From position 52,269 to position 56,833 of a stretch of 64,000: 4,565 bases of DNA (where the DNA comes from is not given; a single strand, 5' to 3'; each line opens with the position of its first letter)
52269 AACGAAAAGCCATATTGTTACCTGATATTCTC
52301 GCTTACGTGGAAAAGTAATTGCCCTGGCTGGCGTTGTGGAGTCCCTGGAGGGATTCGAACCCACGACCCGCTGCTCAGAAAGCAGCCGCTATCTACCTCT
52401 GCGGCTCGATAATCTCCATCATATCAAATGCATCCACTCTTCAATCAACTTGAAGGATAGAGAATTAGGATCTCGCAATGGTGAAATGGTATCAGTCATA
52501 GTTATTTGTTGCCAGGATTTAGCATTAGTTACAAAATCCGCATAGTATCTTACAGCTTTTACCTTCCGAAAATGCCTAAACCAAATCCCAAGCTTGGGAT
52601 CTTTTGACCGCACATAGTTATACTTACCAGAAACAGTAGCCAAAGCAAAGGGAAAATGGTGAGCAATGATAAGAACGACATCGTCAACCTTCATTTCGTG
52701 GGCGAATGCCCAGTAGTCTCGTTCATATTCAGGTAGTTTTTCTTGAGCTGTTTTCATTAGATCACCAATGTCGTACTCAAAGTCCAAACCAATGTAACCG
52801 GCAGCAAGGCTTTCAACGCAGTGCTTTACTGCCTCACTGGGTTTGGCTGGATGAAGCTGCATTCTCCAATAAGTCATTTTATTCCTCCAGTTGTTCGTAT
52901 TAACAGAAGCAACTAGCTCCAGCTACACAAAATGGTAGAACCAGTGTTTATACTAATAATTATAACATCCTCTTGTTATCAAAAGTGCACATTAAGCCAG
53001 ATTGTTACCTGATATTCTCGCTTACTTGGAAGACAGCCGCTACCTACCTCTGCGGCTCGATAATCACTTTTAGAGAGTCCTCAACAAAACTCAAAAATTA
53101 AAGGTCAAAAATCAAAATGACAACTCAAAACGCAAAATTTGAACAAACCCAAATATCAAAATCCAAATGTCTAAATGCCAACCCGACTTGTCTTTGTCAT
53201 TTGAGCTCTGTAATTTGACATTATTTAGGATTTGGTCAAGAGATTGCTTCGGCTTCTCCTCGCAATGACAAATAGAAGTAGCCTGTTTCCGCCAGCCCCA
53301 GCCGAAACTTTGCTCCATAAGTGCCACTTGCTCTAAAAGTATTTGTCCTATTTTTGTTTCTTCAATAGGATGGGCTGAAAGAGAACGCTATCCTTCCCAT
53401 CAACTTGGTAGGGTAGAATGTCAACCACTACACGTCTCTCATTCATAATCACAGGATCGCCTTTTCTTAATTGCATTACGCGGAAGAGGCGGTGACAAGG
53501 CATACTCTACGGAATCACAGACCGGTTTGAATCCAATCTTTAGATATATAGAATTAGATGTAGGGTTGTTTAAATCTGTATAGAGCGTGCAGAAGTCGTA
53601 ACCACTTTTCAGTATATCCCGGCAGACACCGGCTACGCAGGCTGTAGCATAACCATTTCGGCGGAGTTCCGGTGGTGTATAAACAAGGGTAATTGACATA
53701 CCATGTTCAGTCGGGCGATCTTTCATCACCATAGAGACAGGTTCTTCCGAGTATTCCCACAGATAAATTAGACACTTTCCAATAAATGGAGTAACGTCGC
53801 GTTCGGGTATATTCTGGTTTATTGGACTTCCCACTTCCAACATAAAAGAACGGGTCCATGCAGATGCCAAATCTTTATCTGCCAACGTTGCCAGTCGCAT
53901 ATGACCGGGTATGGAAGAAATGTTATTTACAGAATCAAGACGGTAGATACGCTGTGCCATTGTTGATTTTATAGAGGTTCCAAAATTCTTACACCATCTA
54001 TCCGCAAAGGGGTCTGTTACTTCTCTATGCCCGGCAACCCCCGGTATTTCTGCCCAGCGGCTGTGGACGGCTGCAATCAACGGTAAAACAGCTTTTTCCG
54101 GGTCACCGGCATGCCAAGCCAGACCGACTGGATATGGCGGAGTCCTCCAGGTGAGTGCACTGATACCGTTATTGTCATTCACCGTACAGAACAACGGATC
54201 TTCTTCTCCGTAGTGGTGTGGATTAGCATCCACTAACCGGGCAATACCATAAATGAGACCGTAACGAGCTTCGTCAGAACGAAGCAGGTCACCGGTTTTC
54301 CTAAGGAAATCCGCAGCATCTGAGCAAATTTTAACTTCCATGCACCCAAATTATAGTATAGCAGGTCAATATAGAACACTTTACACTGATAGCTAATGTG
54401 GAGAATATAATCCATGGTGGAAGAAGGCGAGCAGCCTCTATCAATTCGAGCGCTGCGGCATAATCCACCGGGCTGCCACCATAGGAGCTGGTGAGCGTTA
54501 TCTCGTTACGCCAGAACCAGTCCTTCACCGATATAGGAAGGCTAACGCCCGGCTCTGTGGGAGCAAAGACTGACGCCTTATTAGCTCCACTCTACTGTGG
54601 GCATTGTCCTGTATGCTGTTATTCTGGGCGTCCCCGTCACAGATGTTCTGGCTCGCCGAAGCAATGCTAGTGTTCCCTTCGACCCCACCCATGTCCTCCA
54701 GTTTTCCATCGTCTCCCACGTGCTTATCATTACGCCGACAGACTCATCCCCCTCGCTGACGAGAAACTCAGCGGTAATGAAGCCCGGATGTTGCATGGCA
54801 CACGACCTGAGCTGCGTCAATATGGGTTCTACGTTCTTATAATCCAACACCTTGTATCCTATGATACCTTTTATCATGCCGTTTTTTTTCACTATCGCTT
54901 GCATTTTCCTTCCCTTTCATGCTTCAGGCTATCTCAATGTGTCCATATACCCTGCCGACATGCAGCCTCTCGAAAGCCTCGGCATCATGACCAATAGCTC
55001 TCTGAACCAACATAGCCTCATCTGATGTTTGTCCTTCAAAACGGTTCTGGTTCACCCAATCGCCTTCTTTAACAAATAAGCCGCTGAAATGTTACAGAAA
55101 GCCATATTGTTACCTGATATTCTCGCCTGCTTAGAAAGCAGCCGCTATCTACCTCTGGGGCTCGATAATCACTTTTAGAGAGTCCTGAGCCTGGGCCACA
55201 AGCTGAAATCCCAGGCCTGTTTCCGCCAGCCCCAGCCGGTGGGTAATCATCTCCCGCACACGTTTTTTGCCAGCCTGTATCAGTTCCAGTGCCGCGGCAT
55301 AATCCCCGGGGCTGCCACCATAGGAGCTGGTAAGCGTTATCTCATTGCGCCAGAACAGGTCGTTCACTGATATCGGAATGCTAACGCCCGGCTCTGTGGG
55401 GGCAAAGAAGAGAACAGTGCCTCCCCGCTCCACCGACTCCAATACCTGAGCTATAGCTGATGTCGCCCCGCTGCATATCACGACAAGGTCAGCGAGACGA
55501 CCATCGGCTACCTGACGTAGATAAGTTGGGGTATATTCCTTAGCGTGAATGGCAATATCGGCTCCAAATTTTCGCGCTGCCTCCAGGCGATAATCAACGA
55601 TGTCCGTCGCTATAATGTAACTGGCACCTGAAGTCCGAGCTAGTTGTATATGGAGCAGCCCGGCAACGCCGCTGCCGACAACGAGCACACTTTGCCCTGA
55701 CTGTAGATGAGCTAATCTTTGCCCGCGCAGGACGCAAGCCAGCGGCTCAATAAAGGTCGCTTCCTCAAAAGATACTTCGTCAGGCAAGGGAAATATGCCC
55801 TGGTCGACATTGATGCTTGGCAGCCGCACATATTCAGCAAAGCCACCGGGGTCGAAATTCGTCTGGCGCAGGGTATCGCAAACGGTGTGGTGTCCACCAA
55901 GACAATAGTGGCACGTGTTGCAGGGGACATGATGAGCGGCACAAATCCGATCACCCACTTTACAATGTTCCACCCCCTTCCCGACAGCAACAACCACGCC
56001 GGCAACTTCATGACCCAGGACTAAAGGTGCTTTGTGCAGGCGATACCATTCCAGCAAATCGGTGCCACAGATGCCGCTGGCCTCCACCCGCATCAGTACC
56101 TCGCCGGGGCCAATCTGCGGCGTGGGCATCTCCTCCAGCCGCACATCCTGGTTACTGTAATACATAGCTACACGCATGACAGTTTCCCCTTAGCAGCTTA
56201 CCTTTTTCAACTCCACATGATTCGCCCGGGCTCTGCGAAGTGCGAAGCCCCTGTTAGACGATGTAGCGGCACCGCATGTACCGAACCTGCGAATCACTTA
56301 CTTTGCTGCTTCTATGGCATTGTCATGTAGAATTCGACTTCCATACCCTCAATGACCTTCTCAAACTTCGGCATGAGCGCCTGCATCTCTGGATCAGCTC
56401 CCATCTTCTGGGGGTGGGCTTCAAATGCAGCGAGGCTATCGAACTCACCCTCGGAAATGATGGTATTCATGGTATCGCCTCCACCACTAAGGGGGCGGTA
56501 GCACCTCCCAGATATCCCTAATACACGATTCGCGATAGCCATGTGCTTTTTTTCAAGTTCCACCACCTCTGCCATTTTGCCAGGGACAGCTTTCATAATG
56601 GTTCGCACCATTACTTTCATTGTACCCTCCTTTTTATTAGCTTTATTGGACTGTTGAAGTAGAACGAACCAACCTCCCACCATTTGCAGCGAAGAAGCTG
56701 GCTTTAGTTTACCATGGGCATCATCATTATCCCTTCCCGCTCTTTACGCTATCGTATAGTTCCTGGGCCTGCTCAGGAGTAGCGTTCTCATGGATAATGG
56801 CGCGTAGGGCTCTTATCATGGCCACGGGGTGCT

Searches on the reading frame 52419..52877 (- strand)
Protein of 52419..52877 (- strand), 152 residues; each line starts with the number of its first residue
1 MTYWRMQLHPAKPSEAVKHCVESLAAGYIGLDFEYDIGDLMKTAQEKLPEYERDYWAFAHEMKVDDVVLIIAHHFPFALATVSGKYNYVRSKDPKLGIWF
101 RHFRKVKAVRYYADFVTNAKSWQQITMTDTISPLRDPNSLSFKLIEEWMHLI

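Call 3: search_protein_families(library=pfam, proteins=[window:52419-52877:-], max_evalue=0.01)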
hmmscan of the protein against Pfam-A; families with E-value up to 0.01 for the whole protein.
window:52419-52877:- (152 aa): 0 families

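Call 4: search_protein_families(library=padloc, proteins=[window:52419-52877:-], max_evalue=0.01)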
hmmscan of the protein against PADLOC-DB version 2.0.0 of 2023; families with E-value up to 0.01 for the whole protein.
window:52419-52877:- (152 aa): 2 families
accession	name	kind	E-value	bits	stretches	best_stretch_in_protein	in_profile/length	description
PDLC04815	PDC-S02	-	0.00017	19.1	1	43-107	54-115/346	-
PDLC04824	PDC-S02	-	0.0021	15.3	0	55-93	73-111/308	-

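Call 5: search_protein_families(library=ncbifam, proteins=[window:52419-52877:-], max_evalue=0.01)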
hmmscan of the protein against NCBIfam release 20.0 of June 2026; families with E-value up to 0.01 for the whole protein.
window:52419-52877:- (152 aa): 0 families

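Call 43: search_protein_families(library=phrogs, proteins=[window:52419-52877:-], max_evalue=0.001)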
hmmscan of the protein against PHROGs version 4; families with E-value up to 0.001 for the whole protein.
window:52419-52877:- (152 aa): 0 families

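Call 72: find_homologous_proteins(query=window:52419-52877:-)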
Query window:52419-52877:- (152 aa): 694 proteins with E <= 0.001 among 710 candidates; the best 120 are listed.
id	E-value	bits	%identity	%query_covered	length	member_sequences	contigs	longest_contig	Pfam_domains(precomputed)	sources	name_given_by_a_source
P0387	5.9e-94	330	95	98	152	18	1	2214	PF28530.1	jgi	-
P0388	3.2e-82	292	82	99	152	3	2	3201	PF28530.1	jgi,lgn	-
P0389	7.2e-81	288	78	100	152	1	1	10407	PF28530.1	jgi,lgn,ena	-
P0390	4.6e-80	285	81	99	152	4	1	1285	PF28530.1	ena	-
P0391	6.3e-80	285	79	98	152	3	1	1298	PF28530.1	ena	-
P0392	3.2e-78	279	77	100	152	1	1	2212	PF28530.1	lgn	-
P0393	3.7e-77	276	76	100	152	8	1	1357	PF28530.1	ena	-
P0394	5.1e-77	275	74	100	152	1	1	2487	PF28530.1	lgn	-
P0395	6.5e-76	272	75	99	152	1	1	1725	PF28530.1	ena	-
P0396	1.8e-75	270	77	97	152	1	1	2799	PF28530.1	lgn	-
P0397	3.9e-75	269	76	97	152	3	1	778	PF28530.1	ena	-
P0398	6.6e-75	268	74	99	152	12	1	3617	PF28530.1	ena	-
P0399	5.4e-74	265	74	100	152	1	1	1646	-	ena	-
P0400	1.9e-73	264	74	100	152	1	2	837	-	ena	-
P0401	1.2e-72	261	73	99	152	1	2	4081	-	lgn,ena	-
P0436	2.2e-67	244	65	100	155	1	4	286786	PF28530.1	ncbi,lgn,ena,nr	ncbi:MAG: hypothetical protein LAO20_03950 [Acidobacteriia bacterium]|nr:hypothetical protein [Terri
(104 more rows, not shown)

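Call 73: find_encoding_contigs(protein=P0389, flank=5000, max_places=3)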
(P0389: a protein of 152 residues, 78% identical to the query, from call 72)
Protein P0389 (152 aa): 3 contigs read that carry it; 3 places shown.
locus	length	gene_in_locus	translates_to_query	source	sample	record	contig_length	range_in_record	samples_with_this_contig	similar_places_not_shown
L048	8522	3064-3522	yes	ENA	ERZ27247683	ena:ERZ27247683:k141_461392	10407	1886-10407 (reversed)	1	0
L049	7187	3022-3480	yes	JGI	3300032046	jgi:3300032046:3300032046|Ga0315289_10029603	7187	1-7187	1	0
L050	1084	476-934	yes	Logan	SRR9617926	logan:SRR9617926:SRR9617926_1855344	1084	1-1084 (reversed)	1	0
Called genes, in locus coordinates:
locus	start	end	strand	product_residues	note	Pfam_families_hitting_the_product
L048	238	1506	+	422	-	PF01548:DEDD_Tnp_IS110, PF02371:Transposase_20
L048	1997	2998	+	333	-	PF12358:DUF3644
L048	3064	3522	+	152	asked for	PF28530:DUF8426 (weak)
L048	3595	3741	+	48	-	-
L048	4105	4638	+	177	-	PF01613:Flavin_Reduct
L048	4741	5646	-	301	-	PF22558:REase-ARP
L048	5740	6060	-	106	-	-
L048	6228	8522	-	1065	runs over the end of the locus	PF13091:PLDc_2, PF00176:SNF2-rel_dom (weak), PF00271:Helicase_C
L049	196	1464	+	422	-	PF01548:DEDD_Tnp_IS110, PF02371:Transposase_20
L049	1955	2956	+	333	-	PF12358:DUF3644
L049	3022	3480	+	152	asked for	PF28530:DUF8426 (weak)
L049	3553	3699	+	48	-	-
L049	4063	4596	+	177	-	PF01613:Flavin_Reduct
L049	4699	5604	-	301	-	PF22558:REase-ARP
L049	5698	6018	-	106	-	-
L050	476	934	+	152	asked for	PF28530:DUF8426 (weak)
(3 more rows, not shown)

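Call 74: find_encoding_contigs(protein=P0436, flank=5000, max_places=2)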
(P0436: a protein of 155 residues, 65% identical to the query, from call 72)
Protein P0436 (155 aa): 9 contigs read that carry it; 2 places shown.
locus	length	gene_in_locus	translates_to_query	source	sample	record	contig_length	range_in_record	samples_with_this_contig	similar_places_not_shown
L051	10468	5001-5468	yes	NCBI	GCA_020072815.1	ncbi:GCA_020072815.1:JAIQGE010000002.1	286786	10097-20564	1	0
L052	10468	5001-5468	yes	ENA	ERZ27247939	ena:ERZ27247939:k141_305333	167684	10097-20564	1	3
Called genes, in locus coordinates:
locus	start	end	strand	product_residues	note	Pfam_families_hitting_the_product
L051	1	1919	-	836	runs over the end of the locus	PF13491:FtsK_4TM, PF17854:FtsK_alpha, PF01580:FtsK_SpoIIIE, PF09397:FtsK_gamma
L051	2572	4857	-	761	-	-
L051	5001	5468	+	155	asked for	PF28530:DUF8426 (weak)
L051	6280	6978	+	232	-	PF22285:DUF6962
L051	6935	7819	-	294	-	PF02673:BacA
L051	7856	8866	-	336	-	-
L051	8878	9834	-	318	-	-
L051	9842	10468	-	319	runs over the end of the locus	PF00291:PALP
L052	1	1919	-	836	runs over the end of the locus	PF13491:FtsK_4TM, PF17854:FtsK_alpha, PF01580:FtsK_SpoIIIE, PF09397:FtsK_gamma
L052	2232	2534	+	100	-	-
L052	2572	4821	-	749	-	-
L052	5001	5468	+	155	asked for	PF28530:DUF8426 (weak)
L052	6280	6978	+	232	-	PF22285:DUF6962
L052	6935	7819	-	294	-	PF02673:BacA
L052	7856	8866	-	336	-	-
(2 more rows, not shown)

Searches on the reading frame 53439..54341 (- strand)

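Call 43: search_protein_families(library=phrogs, proteins=[window:53439-54341:-], max_evalue=0.001)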
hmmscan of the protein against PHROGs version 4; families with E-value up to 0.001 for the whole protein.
window:53439-54341:- (300 aa): 2 families
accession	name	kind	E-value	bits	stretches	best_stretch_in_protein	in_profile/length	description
phrog_1249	-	other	0.00011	23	1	211-274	86-149/180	acetyltransferase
phrog_3810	-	other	0.00035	21.6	1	191-277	61-148/155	acetyltransferase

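Call 80: search_protein_families(library=pfam, proteins=[window:53439-54341:-], max_evalue=0.001)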
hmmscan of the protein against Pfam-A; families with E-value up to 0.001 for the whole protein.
window:53439-54341:- (300 aa): 2 families
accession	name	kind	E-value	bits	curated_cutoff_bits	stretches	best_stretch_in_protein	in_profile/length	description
PF08445.16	FR47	-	4.1e-08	33.5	22.1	1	212-273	19-79/86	FR47-like protein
PF00583.31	Acetyltransf_1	-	1.8e-06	28.6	20.7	1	190-271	33-116/116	Acetyltransferase (GNAT) family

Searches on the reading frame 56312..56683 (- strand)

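Call 80: search_protein_families(library=pfam, proteins=[window:56312-56683:-], max_evalue=0.001)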
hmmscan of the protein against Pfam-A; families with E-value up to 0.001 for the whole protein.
window:56312-56683:- (123 aa): 1 family
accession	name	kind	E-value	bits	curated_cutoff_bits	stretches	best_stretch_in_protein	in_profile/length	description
PF07978.19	NIPSNAP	-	0.00019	22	22.3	1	33-122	9-98/102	NIPSNAP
